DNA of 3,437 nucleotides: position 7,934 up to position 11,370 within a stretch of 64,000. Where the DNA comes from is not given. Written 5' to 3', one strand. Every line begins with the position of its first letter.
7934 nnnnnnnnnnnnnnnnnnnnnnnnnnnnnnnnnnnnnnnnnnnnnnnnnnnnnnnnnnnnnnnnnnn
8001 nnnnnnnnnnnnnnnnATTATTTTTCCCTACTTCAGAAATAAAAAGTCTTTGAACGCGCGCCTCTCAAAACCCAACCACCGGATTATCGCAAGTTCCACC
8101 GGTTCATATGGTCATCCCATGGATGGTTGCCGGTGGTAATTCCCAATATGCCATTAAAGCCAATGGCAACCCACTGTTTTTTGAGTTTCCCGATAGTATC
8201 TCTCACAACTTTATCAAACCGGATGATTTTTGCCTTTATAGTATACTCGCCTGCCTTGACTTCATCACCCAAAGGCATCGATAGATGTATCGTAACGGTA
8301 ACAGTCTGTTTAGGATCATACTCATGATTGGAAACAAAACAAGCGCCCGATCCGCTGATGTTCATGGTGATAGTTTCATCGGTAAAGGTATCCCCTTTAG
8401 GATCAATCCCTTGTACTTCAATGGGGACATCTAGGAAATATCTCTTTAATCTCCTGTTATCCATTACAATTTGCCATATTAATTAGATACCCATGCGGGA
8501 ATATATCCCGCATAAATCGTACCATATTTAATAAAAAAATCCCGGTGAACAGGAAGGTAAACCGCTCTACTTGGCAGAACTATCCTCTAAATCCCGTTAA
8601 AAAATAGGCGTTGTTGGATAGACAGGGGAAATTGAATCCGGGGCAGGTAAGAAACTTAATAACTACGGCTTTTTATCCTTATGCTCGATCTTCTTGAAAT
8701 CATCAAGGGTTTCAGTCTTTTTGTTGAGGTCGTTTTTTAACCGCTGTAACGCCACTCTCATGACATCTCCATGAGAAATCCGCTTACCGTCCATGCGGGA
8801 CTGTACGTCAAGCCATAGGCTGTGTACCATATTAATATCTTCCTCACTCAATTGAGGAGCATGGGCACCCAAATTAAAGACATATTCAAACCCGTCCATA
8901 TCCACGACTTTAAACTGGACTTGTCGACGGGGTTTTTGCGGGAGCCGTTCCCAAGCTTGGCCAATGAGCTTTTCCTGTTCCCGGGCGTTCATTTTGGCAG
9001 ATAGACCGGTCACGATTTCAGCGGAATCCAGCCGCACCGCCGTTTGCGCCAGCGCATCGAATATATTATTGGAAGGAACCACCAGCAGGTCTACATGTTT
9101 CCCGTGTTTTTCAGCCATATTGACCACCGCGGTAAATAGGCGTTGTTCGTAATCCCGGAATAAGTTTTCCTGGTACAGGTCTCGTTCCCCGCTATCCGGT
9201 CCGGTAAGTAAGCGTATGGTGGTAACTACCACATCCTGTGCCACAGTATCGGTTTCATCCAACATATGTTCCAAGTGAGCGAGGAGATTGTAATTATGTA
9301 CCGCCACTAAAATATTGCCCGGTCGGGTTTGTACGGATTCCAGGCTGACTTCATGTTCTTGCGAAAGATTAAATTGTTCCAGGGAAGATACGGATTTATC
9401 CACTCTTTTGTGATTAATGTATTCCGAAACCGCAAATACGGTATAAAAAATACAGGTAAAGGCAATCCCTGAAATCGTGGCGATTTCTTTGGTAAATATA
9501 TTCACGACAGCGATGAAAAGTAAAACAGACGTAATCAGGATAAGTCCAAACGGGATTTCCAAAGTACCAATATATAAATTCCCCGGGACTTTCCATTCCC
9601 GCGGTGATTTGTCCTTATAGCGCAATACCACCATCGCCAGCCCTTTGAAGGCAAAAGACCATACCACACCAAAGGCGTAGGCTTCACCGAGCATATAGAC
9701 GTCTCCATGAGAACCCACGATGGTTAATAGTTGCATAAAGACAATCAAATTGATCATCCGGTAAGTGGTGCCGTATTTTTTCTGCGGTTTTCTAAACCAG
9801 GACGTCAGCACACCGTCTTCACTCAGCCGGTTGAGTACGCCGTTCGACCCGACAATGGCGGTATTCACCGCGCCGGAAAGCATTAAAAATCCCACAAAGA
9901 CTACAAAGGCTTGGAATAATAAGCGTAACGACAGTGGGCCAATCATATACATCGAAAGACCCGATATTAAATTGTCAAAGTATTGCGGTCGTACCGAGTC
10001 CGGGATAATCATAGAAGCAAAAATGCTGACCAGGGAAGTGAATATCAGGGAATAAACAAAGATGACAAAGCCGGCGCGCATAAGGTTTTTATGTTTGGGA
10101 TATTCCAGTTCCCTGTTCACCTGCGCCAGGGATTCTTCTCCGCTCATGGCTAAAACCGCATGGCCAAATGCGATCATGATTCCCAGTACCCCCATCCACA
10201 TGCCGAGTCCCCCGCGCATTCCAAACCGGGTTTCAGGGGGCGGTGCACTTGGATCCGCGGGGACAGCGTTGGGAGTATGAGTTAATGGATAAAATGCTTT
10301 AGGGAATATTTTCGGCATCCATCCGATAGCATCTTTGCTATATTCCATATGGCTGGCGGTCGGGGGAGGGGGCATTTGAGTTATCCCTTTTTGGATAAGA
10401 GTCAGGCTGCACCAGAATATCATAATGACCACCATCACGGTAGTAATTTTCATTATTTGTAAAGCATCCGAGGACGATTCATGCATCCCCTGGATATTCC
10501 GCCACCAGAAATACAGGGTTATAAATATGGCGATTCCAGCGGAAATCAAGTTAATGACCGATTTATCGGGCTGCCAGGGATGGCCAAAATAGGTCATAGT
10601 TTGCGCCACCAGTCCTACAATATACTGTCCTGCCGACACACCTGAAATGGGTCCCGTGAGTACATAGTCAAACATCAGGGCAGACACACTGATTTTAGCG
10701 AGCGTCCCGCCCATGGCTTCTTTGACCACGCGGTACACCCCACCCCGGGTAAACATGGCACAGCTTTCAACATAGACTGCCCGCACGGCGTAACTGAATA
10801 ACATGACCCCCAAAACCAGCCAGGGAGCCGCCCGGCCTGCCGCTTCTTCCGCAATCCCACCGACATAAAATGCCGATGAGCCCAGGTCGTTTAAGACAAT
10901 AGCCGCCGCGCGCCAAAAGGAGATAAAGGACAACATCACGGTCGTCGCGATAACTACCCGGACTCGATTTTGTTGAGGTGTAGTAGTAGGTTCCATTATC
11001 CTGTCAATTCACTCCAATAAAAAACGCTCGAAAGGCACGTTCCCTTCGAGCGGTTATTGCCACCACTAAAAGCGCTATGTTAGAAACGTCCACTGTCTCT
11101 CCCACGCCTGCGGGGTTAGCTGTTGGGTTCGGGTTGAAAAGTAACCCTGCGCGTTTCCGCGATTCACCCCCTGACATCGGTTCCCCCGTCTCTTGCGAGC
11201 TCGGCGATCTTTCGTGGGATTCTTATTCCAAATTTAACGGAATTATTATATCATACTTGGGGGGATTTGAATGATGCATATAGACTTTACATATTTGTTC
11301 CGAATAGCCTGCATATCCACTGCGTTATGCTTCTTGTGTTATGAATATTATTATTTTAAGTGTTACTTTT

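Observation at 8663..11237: Riboswitch-controlled transporter with large cytoplasmic tail: candidate K+ importer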

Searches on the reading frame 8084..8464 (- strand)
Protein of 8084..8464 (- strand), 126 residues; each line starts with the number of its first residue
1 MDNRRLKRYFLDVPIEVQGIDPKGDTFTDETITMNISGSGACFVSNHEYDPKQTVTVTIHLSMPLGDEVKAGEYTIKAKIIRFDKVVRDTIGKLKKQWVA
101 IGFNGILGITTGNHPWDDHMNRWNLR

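Call 3: search_protein_families(library=pfam, proteins=[window:8084-8464:-], max_evalue=0.01)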
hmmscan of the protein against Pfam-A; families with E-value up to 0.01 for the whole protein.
window:8084-8464:- (126 aa): 1 family
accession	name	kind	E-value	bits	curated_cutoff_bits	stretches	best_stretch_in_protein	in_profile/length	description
PF07238.19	PilZ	-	3e-06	27.9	22.5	1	3-86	2-75/102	PilZ domain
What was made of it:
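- Checked: The PilZ ORF at 8084-8464 (-) is confirmed (PF07238, 27.9 bits against a cutoff of 22.5, call 3).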

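Call 4: search_protein_families(library=ncbifam, proteins=[window:8084-8464:-], max_evalue=0.01)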
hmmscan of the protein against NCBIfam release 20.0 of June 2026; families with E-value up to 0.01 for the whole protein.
window:8084-8464:- (126 aa): 0 families
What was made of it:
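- Tried and rejected: NCBIfam gave no hit (call 4).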

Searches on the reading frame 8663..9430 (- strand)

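Call 20: search_protein_families(library=pfam, proteins=[window:8663-9430:-], max_evalue=10)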
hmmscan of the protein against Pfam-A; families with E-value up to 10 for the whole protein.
window:8663-9430:- (255 aa): 1 family
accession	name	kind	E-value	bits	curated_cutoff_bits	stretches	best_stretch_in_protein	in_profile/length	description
PF18944.7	DUF5691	-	0.05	13.5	27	1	121-244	337-461/491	Family of unknown function (DUF5691)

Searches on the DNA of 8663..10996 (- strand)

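Call 28: search_rna_families(sources=[L003, L004, L005, L006, L007, L008, L009, L010, L011, L012, L013, L014, L015, L016, L017, L018, L019, L020, L021, L022], threshold=gathering)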
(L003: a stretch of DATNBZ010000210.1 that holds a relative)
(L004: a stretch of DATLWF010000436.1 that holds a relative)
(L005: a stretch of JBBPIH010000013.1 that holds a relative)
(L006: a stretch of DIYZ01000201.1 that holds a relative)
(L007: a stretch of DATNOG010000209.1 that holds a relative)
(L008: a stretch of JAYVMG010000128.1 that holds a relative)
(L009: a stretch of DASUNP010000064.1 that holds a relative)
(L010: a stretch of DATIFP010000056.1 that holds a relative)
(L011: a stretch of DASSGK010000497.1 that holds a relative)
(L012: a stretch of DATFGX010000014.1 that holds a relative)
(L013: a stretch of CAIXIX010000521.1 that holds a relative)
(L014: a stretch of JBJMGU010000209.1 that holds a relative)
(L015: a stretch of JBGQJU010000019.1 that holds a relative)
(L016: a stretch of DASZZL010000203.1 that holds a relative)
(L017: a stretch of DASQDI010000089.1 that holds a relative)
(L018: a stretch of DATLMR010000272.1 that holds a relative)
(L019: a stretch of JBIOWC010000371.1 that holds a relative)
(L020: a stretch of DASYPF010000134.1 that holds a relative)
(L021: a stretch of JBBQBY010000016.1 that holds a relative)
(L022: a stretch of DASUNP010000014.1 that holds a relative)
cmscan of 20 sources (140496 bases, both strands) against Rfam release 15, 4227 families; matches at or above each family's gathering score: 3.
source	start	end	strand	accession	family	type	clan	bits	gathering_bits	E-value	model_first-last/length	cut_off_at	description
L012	1819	1892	-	RF00005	tRNA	Gene; tRNA;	CL00001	71.5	29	2.7e-13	1-71/71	no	tRNA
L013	1984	2057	+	RF00005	tRNA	Gene; tRNA;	CL00001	67.4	29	3.7e-12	1-71/71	no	tRNA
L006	5444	5618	+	RF00379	c-di-AMP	Cis-reg; riboswitch;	-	65.4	38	1.4e-12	1-134/134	no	c-di-AMP riboswitch aptamer (ydaO/yuaA leader)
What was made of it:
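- The 20 closest homologues, all Blastocatellia-type, have no upstream riboswitch (call 28).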

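Call 48: search_rna_families(sources=[L023, L024, L025, L026, L027, L028, L029, L030, L031, L032, L033, L034, L035, L036, L037, L038, L039, L040, L041, L042], threshold=gathering)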
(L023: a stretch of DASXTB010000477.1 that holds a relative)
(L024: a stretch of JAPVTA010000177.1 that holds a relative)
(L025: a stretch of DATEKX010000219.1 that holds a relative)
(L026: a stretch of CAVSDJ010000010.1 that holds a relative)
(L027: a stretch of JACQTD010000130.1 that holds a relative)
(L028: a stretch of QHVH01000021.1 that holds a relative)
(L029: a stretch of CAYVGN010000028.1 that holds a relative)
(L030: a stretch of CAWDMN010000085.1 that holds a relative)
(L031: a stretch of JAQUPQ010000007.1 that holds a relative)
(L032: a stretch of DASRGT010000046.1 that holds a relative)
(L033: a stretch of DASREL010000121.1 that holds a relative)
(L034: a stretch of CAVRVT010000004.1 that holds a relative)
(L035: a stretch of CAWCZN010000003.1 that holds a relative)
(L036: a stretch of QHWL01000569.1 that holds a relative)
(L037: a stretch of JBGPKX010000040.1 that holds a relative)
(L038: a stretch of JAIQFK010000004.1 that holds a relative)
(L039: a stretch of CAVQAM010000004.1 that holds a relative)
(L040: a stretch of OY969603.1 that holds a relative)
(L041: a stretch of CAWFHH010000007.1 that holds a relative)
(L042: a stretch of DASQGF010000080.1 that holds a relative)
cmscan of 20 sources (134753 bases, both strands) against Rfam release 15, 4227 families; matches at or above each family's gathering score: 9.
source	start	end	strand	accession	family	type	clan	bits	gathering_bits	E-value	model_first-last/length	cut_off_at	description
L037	1292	1420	+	RF00379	c-di-AMP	Cis-reg; riboswitch;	-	89.6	38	2.4e-19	1-134/134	no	c-di-AMP riboswitch aptamer (ydaO/yuaA leader)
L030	2175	2354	+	RF00379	c-di-AMP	Cis-reg; riboswitch;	-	78.2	38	3.7e-16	1-134/134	no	c-di-AMP riboswitch aptamer (ydaO/yuaA leader)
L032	2297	2436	+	RF00379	c-di-AMP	Cis-reg; riboswitch;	-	71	38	3.7e-14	1-134/134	no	c-di-AMP riboswitch aptamer (ydaO/yuaA leader)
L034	2380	2541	+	RF00379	c-di-AMP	Cis-reg; riboswitch;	-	67.8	38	2.9e-13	1-134/134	no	c-di-AMP riboswitch aptamer (ydaO/yuaA leader)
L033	2292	2433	+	RF00379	c-di-AMP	Cis-reg; riboswitch;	-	65.5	38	1.3e-12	1-134/134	no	c-di-AMP riboswitch aptamer (ydaO/yuaA leader)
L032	5774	5848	+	RF00005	tRNA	Gene; tRNA;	CL00001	63.3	29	4.6e-11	1-71/71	no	tRNA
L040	3023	3212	+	RF00379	c-di-AMP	Cis-reg; riboswitch;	-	59.4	38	6.4e-11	1-134/134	no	c-di-AMP riboswitch aptamer (ydaO/yuaA leader)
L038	2321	2450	+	RF00379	c-di-AMP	Cis-reg; riboswitch;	-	53.7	38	2.5e-09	1-134/134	no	c-di-AMP riboswitch aptamer (ydaO/yuaA leader)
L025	3340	3384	-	RF01687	Acido-Lenti-1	Gene; sRNA;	-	38.9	37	5.7e-05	1-46/46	no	Acido-Lenti-1 RNA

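Call 49: search_rna_families(sources=[L043, L044, L045, L046, L047, L048, L049, L050, L051, L052, L053, L054, L055, L056, L057, L058, L059, L060, L061, L062], threshold=gathering)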
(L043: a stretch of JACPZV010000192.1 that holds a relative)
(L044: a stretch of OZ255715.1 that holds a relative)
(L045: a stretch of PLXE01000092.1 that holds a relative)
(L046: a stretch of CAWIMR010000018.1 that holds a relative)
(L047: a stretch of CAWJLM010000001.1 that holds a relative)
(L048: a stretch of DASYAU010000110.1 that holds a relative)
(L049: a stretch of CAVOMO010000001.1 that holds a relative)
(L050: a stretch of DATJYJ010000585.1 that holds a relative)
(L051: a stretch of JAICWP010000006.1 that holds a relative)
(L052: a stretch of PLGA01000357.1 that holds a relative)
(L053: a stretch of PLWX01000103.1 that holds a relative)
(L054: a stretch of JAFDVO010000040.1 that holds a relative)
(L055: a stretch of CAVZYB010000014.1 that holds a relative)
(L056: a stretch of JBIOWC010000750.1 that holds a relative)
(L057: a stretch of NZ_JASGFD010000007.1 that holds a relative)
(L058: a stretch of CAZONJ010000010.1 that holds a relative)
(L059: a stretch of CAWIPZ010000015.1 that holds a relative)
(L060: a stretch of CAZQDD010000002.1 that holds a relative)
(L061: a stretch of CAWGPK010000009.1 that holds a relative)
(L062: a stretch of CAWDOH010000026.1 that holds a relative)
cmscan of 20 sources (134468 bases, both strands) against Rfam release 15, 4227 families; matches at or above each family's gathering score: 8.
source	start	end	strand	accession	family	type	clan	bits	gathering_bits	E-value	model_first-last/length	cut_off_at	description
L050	2291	2417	+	RF00379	c-di-AMP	Cis-reg; riboswitch;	-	83.4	38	1.4e-17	1-134/134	no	c-di-AMP riboswitch aptamer (ydaO/yuaA leader)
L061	5399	5472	-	RF00005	tRNA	Gene; tRNA;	CL00001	74.3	29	4.2e-14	1-71/71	no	tRNA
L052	6517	6589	+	RF00005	tRNA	Gene; tRNA;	CL00001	71.6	29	2.4e-13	1-71/71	no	tRNA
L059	5486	5559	-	RF00005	tRNA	Gene; tRNA;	CL00001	67.7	29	2.8e-12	1-71/71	no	tRNA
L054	2260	2436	+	RF00379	c-di-AMP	Cis-reg; riboswitch;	-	63.7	38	4e-12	1-134/134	no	c-di-AMP riboswitch aptamer (ydaO/yuaA leader)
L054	6177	6251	+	RF00005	tRNA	Gene; tRNA;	CL00001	62.3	29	8.4e-11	1-71/71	no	tRNA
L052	6683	6737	-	RF00005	tRNA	Gene; tRNA;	CL00001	36.5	29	0.0011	1-71/71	no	tRNA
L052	6766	6827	-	RF00005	tRNA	Gene; tRNA;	CL00001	33.4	29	0.0078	14-71/71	5'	tRNA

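Call 50: search_rna_families(sources=[L063, L064, L065, L066, L067, L068, L069, L070, L071, L072, L073, L074, L075, L076, L077, L078, L079, L080, L081, L082], threshold=gathering)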
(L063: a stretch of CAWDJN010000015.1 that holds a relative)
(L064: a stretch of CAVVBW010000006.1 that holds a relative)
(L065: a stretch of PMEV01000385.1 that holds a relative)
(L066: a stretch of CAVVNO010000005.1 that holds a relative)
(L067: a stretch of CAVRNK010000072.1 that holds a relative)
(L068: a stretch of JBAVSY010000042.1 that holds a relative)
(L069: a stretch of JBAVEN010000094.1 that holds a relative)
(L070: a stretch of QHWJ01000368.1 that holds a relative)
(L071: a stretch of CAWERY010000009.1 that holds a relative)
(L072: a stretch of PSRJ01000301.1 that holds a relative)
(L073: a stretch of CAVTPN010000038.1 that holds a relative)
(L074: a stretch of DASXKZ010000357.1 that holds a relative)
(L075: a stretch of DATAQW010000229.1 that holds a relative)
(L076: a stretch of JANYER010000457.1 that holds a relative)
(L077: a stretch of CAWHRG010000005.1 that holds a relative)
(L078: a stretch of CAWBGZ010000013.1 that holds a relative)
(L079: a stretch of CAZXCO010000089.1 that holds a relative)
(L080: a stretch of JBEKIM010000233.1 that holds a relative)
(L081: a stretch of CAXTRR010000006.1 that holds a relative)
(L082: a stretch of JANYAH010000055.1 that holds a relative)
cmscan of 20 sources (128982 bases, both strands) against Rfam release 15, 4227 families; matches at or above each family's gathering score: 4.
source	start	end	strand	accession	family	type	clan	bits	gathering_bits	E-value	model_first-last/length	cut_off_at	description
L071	2293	2418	+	RF00379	c-di-AMP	Cis-reg; riboswitch;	-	80.9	38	6.3e-17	1-134/134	no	c-di-AMP riboswitch aptamer (ydaO/yuaA leader)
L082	2291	2416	+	RF00379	c-di-AMP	Cis-reg; riboswitch;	-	78.3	38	3.3e-16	1-134/134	no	c-di-AMP riboswitch aptamer (ydaO/yuaA leader)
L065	2306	2439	+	RF00379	c-di-AMP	Cis-reg; riboswitch;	-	77.7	38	4.8e-16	1-134/134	no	c-di-AMP riboswitch aptamer (ydaO/yuaA leader)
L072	2295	2421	+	RF00379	c-di-AMP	Cis-reg; riboswitch;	-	77.6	38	5.1e-16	1-134/134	no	c-di-AMP riboswitch aptamer (ydaO/yuaA leader)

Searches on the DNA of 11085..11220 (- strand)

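Call 26: build_rna_model(alignment_id=A2)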
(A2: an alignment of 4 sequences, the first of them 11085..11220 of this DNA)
Model R1 built from alignment A2 (4 sequences, 137 columns); structure: RNAalifold consensus.
model positions 137; base pairs 32; branch points 2; effective number of sequences 0.96; information 0.589 bits per position. Calibrated on 0.2 Mb of random sequence (short: E-values are rough).
structure used (alignment columns):
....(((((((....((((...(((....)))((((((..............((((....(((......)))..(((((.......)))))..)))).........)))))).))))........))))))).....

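Call 27: search_with_rna_model(model_id=R1, sources=[L003, L004, L005, L006, L007, L008, L009, L010, L011, L012, L013, L014, L015, L016, L017, L018, L019, L020, L021, L022, L023, L024, L025, L026, L027, L028, L029, L030, L031, L032, L033, L034, L035, L036, L037, L038, L039, L040, L041, L042, L043, L044, L045, L046, L047, L048, L049, L050, L051, L052, L053, L054, L055, L056, L057, L058, L059, L060, L061, L062, L063, L064, L065, L066, L067, L068, L069, L070, L071, L072, L073, L074, L075, L076, L077, L078, L079, L080, L081, L082], max_evalue=0.01)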
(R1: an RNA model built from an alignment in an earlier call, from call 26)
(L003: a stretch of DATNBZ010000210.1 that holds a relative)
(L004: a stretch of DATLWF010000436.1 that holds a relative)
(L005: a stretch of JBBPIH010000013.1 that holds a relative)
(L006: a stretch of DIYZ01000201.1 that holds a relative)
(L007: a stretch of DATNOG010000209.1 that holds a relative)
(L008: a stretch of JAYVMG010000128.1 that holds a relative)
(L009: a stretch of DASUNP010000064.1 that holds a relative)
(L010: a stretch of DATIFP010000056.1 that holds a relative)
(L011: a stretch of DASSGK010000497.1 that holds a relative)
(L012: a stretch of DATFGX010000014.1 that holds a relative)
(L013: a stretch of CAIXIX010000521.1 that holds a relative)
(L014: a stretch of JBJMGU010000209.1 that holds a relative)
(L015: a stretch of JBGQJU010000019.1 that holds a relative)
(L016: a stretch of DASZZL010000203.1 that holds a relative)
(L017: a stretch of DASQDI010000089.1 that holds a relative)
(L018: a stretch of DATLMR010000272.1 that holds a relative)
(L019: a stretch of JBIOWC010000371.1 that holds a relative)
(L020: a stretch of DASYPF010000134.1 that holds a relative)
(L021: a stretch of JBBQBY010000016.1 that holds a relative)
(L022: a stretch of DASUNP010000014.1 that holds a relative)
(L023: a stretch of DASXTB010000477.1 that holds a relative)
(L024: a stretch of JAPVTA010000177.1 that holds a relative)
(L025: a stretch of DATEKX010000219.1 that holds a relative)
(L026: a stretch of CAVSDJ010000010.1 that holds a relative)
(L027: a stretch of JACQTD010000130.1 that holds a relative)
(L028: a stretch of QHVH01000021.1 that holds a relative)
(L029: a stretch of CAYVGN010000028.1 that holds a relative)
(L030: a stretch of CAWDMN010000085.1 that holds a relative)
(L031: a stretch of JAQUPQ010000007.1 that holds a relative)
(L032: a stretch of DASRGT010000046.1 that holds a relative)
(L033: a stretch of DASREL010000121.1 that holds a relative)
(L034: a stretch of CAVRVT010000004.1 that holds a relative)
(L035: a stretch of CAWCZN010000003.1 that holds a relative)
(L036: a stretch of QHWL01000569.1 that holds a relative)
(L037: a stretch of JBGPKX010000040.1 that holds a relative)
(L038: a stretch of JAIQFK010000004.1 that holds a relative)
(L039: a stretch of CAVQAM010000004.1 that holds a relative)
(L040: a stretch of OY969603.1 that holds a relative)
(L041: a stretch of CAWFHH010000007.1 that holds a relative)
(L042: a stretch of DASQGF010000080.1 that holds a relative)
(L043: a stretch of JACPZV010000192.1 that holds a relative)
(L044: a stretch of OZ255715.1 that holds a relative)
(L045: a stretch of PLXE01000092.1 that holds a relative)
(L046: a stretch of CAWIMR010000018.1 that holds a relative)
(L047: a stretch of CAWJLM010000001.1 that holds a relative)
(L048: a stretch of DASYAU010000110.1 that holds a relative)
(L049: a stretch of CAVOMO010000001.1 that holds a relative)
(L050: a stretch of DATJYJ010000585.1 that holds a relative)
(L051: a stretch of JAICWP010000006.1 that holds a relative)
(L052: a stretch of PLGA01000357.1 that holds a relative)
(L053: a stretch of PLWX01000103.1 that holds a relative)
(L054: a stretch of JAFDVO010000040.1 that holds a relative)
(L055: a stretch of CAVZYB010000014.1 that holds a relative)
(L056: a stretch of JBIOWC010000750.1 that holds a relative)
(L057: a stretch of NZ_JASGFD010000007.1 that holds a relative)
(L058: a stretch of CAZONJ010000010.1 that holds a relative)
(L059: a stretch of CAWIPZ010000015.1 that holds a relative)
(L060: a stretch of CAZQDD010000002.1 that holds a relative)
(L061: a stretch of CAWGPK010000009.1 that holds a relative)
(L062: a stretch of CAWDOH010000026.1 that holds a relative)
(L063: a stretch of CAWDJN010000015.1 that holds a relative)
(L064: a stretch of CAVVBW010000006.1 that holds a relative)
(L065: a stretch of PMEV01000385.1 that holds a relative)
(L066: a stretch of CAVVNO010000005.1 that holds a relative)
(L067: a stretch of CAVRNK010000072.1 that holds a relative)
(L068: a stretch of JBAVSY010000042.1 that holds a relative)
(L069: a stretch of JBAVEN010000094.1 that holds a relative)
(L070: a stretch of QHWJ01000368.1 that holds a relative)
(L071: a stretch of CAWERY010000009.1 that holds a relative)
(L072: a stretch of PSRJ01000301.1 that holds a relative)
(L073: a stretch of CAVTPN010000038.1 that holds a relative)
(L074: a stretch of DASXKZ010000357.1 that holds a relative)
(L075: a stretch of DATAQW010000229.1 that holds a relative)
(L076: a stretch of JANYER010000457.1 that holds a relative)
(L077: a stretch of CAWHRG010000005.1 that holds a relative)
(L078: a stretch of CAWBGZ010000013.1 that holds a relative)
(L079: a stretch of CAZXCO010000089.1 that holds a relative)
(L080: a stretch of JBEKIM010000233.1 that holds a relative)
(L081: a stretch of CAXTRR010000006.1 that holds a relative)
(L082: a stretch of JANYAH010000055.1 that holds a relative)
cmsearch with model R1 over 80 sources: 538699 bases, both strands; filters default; matches with E-value up to 0.01: 13.
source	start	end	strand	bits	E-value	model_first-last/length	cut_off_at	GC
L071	2293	2421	+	68.3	2.6e-16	1-137/137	no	0.58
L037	1288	1427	+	64.8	2.6e-15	1-137/137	no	0.57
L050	2293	2414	+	63.9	4.4e-15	1-137/137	no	0.61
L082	2291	2419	+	58.6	1.4e-13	1-137/137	no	0.57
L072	2306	2405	+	53.7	3.3e-12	17-116/137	no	0.64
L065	2300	2449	+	49.7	4.4e-11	1-137/137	no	0.62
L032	2310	2443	+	48.2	1.1e-10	1-137/137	no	0.7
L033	2315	2420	+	46.7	3e-10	16-118/137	no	0.7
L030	2170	2359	+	45.4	7.1e-10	1-137/137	no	0.54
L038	2316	2457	+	31.1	7.2e-06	1-137/137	no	0.56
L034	2451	2515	+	25.8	0.00023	42-106/137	no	0.58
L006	5442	5618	+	24.5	0.0005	1-137/137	no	0.53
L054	2355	2409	+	21.1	0.0045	52-106/137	no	0.69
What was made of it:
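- Tried and rejected: It added L040 to the 12 upstream aptamers that R1 had found (calls 27, 28, 48-50).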
